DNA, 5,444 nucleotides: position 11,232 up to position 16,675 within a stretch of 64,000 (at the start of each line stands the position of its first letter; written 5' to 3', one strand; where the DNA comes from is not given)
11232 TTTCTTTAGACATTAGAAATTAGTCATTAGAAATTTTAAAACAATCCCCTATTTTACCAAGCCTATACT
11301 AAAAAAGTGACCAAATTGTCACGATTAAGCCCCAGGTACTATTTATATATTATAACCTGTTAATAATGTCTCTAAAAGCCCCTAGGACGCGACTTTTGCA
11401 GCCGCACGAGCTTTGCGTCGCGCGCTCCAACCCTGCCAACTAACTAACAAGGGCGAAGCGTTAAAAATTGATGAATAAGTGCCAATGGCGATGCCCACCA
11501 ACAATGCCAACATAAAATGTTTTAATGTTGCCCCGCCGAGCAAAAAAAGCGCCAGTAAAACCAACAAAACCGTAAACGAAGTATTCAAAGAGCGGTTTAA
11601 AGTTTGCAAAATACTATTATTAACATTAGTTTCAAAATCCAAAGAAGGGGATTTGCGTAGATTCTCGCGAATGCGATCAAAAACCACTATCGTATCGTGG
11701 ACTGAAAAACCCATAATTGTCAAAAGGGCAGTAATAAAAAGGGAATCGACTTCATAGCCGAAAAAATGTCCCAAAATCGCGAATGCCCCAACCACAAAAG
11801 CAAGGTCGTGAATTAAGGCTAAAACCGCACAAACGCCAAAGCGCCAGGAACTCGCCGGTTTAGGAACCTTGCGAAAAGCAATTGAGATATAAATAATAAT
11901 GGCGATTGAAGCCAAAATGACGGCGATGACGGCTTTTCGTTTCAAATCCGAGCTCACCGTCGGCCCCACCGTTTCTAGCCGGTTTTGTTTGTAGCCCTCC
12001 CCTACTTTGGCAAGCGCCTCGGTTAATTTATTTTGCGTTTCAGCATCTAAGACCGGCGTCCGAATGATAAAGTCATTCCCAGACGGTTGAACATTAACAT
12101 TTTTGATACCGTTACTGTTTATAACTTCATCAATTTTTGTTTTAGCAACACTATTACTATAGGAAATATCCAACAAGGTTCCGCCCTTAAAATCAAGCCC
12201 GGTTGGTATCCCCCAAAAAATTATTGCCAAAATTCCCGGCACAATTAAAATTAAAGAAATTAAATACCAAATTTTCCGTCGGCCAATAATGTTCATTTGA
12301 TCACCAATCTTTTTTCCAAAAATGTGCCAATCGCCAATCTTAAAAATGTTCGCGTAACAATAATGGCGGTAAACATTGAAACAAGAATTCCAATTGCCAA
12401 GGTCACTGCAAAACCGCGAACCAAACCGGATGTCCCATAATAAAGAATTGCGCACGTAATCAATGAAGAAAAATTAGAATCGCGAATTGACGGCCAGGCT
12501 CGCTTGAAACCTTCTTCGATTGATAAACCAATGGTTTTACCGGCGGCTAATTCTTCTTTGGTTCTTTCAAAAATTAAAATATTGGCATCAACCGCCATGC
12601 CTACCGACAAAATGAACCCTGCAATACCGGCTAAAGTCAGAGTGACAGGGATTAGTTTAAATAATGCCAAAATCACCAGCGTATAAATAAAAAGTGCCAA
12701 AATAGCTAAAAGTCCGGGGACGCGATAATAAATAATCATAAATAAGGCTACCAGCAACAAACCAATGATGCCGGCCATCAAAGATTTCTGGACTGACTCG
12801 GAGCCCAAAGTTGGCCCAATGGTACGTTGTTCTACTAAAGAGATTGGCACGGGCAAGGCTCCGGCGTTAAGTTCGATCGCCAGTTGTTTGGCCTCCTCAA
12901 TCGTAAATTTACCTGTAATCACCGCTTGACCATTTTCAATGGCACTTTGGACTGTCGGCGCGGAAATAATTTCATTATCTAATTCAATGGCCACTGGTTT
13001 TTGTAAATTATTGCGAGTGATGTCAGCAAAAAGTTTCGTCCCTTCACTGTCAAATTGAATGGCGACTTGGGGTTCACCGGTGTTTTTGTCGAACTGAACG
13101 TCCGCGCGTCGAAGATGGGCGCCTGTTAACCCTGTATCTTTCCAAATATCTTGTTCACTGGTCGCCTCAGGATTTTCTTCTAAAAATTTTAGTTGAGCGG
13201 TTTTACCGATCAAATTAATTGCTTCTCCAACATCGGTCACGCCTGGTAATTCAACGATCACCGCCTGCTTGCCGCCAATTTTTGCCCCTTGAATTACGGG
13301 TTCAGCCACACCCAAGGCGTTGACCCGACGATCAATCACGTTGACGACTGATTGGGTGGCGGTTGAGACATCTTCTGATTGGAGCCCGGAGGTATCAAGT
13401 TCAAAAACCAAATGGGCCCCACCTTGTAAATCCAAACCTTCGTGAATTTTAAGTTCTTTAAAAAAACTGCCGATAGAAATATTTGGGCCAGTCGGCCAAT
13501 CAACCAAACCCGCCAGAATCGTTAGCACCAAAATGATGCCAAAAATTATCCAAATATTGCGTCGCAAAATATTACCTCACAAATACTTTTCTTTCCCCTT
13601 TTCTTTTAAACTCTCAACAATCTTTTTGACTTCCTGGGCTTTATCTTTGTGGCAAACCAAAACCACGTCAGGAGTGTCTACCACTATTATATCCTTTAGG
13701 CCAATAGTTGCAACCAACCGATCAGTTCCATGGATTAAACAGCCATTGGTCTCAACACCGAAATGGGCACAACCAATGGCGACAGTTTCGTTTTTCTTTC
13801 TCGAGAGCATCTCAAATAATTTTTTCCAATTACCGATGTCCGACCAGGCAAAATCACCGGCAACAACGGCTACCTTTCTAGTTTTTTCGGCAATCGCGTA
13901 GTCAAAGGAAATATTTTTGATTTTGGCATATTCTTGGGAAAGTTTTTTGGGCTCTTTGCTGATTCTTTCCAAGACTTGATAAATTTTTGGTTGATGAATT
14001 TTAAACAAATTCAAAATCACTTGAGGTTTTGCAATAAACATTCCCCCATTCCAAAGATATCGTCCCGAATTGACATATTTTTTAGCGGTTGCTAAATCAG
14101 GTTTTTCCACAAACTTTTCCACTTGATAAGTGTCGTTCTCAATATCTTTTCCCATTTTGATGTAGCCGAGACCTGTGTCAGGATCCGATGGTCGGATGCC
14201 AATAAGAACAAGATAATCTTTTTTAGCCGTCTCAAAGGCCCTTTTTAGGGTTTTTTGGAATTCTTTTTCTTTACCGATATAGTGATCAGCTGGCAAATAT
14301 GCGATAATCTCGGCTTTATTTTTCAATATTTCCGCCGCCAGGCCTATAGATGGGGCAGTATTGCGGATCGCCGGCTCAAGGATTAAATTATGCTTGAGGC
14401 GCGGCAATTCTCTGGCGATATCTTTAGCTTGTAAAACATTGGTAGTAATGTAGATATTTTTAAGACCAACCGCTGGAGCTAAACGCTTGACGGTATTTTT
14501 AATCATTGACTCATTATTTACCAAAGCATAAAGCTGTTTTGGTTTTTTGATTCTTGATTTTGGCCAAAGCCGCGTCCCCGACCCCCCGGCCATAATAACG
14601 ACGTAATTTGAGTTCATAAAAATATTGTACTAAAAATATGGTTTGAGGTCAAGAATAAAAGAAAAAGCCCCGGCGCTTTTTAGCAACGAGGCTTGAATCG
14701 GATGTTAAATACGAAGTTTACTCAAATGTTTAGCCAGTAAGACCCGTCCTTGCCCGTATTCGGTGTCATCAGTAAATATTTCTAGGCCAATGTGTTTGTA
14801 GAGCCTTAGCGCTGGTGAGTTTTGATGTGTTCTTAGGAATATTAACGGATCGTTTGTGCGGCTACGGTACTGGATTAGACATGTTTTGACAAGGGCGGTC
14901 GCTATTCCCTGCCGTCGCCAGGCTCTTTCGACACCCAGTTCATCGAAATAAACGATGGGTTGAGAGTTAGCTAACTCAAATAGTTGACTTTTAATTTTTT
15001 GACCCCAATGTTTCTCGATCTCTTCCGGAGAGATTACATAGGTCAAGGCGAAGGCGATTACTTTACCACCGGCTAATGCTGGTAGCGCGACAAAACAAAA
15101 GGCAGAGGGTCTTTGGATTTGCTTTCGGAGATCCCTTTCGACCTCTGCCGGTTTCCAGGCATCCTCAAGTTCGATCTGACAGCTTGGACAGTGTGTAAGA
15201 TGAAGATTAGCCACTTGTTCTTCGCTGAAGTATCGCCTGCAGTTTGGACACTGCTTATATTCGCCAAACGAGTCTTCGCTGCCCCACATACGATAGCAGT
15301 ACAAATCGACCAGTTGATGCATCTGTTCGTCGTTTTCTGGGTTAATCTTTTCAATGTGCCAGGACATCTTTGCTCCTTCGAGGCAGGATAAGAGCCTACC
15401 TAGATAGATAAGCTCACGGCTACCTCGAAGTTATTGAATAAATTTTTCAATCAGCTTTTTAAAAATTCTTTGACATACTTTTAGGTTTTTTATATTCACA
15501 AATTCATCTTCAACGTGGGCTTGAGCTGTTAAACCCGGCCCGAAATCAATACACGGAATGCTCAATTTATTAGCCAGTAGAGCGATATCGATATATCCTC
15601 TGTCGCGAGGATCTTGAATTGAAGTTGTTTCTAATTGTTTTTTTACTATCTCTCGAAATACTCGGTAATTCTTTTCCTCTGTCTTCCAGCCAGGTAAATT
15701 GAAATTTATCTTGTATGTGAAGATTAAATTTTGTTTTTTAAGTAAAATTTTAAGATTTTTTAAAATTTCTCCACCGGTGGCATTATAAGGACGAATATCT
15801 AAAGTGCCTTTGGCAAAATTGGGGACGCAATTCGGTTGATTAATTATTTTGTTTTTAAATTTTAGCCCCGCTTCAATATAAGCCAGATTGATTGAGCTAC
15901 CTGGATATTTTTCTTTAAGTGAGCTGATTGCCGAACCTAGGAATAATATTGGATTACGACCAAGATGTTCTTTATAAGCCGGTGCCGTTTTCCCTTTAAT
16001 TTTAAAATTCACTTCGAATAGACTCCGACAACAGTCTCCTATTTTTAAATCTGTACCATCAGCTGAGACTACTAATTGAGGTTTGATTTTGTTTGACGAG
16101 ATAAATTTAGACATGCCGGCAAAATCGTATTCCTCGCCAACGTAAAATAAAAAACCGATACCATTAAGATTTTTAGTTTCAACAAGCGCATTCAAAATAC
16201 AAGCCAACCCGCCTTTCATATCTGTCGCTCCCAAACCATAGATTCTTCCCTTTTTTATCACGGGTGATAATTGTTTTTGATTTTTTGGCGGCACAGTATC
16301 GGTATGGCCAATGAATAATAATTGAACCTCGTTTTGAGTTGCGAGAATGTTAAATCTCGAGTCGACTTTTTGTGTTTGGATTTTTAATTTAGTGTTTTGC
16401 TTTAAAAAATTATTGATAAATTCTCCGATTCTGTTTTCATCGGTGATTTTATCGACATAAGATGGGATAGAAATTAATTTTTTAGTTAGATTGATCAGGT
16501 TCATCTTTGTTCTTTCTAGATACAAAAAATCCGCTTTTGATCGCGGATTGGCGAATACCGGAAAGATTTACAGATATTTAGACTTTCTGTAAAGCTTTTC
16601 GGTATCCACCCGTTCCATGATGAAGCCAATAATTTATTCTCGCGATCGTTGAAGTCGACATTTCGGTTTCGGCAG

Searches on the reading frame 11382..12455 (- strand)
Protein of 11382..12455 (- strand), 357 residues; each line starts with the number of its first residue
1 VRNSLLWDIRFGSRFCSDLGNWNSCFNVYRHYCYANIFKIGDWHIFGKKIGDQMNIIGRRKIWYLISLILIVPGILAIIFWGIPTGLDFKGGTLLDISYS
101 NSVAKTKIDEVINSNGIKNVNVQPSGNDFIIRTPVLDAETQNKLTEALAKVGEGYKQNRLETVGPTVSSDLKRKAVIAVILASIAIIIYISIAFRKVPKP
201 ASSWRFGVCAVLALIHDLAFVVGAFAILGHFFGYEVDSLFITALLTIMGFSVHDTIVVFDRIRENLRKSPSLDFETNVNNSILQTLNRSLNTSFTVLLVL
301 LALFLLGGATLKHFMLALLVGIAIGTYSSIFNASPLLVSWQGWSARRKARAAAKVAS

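Call 25: search_protein_families(library=pfam, proteins=[window:11382-12455:-], max_evalue=0.00001)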
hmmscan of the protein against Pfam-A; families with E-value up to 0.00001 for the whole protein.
window:11382-12455:- (357 aa): 1 family
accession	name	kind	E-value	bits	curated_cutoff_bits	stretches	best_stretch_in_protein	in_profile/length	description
PF02355.23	SecD_SecF_C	-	9.1e-61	205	20.5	1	145-341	3-187/189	Protein export membrane protein SecD/SecF, C-terminal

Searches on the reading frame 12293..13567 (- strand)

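Call 25: search_protein_families(library=pfam, proteins=[window:12293-13567:-], max_evalue=0.00001)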
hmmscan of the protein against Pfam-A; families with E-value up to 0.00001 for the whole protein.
window:12293-13567:- (424 aa): 4 families
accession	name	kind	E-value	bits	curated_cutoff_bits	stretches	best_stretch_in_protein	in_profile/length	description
PF22599.2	SecDF_P1_head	-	4.5e-35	120.4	27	1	141-240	15-114/114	SecDF, P1 head subdomain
PF21760.3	SecD_1st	-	2.9e-19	68.7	27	1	72-131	2-58/60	Protein translocase subunit SecDF, P1 domain, N-terminal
PF02355.23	SecD_SecF_C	-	9e-13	48.5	20.5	1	244-409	15-183/189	Protein export membrane protein SecD/SecF, C-terminal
PF03176.21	MMPL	-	5.7e-07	29.2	20.5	1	262-405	145-295/333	MMPL family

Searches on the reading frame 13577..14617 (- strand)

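Call 25: search_protein_families(library=pfam, proteins=[window:13577-14617:-], max_evalue=0.00001)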
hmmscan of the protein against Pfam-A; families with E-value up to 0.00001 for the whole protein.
window:13577-14617:- (346 aa): 3 families
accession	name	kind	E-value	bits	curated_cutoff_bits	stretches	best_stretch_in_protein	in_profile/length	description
PF00483.29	NTP_transferase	-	4e-47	161.3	21.2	1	6-272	2-240/245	Nucleotidyl transferase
PF22640.1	ManC_GMP_beta-helix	-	1.3e-22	79.9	27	1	285-337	3-55/55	MannoseP isomerase/GMP-like beta-helix domain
PF12804.13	NTP_transf_3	-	1.2e-08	35.8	27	1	6-124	1-108/160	MobA-like NTP transferase domain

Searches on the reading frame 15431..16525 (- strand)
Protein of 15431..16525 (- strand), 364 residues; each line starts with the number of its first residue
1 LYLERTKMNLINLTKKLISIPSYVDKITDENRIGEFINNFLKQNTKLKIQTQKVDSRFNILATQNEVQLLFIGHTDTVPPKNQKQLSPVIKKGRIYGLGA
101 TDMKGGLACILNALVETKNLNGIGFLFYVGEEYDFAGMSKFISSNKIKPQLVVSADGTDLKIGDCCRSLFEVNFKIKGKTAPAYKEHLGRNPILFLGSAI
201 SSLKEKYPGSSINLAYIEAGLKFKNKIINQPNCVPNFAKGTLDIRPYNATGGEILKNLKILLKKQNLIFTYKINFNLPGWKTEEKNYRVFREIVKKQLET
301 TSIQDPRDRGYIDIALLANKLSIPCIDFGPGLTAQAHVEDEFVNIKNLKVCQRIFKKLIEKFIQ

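Call 25: search_protein_families(library=pfam, proteins=[window:15431-16525:-], max_evalue=0.00001)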
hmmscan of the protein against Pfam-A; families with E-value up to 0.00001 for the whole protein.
window:15431-16525:- (364 aa): 1 family
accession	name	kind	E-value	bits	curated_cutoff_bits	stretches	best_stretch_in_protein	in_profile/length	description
PF01546.33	Peptidase_M20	-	5.7e-24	85.6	24.6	1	70-361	1-206/206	Peptidase family M20/M25/M40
